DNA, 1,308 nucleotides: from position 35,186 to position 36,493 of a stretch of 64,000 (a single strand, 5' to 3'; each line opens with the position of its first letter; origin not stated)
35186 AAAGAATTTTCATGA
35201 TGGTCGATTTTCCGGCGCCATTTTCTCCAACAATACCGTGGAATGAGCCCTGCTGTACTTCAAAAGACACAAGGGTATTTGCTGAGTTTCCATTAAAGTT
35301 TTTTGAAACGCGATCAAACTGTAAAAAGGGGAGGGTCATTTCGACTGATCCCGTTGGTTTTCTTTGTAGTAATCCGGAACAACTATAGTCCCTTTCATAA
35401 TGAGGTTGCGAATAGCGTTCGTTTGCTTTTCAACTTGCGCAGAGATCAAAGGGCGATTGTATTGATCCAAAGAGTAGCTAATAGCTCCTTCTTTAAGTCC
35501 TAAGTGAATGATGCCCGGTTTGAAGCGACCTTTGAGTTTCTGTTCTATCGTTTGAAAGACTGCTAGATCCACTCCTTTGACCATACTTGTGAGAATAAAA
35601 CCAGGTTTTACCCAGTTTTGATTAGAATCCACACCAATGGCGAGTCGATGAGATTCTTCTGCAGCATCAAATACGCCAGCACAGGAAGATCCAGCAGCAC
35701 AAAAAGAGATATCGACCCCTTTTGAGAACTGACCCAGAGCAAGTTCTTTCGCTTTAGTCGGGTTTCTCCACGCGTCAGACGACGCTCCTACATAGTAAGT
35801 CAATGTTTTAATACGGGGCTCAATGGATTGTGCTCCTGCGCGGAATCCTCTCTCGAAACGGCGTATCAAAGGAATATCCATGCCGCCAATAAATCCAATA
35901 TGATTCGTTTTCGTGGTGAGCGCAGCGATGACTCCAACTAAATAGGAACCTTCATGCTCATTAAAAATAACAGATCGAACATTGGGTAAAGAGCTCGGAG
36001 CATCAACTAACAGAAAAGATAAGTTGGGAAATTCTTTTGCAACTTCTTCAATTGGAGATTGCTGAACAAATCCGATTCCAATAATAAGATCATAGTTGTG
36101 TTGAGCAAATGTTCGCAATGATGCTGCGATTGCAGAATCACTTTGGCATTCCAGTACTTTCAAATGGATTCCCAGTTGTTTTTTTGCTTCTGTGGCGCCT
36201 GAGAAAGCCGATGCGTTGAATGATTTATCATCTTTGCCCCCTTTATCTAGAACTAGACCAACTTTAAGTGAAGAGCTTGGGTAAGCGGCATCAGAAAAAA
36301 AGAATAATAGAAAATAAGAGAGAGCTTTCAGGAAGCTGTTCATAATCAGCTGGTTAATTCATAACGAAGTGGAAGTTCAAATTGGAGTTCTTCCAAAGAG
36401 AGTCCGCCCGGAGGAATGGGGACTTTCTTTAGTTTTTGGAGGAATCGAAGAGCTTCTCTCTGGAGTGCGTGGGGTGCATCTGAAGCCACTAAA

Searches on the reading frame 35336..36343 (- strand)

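Call 48: search_protein_families(library=pfam, proteins=[window:35336-36343:-], max_evalue=0.001)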
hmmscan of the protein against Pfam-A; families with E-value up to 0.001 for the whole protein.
window:35336-36343:- (335 aa): 1 family
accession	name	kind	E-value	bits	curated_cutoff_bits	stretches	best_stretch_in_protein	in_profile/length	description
PF02608.20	Bmp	-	1.1e-62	212.2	24.1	1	29-324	4-299/301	ABC transporter substrate-binding protein PnrA-like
